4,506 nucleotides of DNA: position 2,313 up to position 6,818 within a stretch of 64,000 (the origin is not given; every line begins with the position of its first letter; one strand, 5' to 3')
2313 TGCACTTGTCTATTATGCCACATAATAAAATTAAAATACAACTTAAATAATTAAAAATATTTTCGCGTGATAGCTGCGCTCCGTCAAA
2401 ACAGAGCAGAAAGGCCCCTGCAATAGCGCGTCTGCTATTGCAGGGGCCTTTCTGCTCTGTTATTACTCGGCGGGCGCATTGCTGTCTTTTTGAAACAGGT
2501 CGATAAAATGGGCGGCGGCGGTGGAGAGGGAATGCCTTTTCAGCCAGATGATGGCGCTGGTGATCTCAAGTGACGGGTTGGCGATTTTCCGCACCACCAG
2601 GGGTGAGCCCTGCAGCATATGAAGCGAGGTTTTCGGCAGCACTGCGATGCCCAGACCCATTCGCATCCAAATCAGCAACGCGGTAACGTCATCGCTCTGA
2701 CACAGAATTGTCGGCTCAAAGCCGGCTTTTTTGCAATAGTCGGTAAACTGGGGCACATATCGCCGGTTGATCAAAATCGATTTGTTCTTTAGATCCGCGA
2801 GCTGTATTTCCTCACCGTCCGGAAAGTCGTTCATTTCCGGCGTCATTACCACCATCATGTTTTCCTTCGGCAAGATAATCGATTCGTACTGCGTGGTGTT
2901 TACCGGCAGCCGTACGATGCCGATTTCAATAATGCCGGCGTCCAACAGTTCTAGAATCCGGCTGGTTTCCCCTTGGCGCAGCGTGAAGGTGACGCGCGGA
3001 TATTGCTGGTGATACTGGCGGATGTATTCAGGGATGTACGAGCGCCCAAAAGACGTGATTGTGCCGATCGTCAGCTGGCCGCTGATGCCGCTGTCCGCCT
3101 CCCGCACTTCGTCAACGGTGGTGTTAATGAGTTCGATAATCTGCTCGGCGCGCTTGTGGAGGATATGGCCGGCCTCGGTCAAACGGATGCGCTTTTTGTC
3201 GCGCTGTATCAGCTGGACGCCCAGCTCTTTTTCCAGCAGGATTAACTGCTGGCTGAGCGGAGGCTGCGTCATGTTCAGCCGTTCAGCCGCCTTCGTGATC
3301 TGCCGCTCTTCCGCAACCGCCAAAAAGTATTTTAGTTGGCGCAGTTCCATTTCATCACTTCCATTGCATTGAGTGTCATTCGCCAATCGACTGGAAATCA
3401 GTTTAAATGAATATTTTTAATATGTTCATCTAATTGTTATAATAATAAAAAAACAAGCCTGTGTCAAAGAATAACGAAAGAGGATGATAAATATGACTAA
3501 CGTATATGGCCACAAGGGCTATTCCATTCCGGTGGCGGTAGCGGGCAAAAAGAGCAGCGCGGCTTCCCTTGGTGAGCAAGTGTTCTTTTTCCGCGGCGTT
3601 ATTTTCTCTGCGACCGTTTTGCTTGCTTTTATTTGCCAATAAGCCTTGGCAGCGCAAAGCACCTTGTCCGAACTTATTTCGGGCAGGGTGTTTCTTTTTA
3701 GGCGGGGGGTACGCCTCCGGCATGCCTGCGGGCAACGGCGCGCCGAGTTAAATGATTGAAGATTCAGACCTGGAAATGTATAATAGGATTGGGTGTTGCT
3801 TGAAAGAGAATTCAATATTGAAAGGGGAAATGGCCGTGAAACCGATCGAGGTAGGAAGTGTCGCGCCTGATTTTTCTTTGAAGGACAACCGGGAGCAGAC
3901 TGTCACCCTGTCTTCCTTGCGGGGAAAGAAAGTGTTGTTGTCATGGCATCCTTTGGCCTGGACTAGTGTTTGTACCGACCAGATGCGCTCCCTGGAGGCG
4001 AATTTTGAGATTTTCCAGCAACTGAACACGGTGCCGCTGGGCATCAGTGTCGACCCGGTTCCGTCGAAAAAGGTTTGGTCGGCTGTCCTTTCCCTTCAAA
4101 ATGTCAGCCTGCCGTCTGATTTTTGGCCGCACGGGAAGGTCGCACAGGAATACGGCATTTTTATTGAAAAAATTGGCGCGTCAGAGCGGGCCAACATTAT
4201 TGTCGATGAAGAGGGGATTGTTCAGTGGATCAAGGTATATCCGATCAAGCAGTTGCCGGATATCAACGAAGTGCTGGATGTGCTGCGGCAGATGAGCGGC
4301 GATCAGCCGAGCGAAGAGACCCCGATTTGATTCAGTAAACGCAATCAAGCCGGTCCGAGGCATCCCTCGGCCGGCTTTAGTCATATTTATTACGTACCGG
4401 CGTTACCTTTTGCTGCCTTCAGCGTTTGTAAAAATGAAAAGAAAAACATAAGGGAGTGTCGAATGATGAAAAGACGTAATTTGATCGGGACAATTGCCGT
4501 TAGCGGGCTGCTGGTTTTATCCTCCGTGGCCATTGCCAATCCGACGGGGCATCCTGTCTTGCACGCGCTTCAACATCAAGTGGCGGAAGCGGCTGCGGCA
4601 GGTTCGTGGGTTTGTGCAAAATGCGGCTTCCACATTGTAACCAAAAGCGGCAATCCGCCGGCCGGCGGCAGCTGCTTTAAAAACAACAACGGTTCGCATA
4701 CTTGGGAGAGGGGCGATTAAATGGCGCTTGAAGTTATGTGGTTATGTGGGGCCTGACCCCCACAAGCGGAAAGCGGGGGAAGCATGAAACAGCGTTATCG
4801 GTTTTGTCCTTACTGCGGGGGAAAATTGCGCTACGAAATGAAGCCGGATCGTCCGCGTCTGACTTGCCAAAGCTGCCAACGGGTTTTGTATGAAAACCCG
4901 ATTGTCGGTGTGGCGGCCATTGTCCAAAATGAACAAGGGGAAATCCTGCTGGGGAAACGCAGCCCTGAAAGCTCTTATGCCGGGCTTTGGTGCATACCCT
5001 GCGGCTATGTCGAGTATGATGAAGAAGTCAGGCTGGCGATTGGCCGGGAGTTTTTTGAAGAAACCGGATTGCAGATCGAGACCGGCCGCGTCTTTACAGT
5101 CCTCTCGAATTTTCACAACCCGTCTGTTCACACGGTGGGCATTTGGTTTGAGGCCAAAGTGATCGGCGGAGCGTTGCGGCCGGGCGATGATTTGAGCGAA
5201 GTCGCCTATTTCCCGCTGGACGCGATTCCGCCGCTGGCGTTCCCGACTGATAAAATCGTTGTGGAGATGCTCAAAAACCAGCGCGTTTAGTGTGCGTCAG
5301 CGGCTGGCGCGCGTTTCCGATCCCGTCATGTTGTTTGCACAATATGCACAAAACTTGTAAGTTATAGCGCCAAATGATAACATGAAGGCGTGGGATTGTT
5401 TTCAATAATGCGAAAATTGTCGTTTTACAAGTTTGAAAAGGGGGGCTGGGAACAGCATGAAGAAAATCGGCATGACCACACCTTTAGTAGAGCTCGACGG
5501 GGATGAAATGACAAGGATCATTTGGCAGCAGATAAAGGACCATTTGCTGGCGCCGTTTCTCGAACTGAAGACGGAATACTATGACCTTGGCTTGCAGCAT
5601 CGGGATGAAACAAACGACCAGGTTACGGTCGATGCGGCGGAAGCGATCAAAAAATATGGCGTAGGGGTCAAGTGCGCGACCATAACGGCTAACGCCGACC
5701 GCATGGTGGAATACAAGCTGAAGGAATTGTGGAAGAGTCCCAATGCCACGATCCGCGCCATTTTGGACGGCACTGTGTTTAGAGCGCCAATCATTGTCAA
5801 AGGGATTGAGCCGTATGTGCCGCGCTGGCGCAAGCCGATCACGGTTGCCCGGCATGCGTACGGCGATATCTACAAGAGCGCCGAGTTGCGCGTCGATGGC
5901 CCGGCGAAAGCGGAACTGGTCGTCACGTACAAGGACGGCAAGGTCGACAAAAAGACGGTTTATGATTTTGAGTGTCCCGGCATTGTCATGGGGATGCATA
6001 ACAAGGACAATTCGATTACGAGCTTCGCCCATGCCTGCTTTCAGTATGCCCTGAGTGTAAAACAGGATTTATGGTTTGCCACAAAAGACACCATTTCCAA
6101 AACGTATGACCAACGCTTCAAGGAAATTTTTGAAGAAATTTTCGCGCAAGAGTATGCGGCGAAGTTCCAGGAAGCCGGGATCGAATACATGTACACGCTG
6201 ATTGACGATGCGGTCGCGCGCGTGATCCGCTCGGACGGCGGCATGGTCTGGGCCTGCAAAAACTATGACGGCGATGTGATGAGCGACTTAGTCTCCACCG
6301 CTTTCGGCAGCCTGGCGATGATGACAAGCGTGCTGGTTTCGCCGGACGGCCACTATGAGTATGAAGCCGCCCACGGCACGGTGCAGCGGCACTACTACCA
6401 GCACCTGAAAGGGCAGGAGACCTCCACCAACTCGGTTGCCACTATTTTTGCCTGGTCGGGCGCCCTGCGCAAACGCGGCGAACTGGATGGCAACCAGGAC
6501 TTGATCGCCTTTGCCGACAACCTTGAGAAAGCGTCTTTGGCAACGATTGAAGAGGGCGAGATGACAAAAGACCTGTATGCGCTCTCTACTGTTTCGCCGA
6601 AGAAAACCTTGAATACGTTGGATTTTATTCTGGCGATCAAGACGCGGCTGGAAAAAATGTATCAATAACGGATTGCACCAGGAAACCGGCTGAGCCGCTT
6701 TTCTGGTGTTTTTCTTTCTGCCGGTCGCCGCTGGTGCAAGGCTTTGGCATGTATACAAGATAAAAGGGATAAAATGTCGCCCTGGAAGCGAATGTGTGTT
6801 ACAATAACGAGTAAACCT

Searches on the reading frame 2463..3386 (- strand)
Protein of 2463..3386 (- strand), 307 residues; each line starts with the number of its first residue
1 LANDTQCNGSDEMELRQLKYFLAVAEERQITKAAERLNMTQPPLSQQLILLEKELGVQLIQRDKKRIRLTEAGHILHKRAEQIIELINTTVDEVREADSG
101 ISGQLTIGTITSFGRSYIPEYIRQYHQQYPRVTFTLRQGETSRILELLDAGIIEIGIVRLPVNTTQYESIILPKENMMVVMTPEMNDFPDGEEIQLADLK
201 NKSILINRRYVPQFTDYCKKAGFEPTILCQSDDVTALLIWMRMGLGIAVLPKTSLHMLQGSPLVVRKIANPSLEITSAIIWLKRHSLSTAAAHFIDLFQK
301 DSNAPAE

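Call 69: search_protein_families(library=pfam, proteins=[window:2463-3386:-], max_evalue=0.0001)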
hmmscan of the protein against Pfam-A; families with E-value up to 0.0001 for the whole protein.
window:2463-3386:- (307 aa): 2 families
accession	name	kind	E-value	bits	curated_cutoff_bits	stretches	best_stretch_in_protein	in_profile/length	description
PF03466.25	LysR_substrate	-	1.5e-40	139.3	28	1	100-300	3-206/209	LysR substrate binding domain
PF00126.33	HTH_1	-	2.3e-23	82.3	26.6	1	15-74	1-60/60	Bacterial regulatory helix-turn-helix protein, lysR family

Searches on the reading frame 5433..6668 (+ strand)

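Call 69: search_protein_families(library=pfam, proteins=[window:5433-6668:+], max_evalue=0.0001)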
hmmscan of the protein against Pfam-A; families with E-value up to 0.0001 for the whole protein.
window:5433-6668:+ (411 aa): 1 family
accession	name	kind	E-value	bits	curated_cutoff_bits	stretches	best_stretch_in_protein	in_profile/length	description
PF00180.25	Iso_dh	-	1.6e-53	182.6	27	1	18-396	6-342/348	Isocitrate/isopropylmalate dehydrogenase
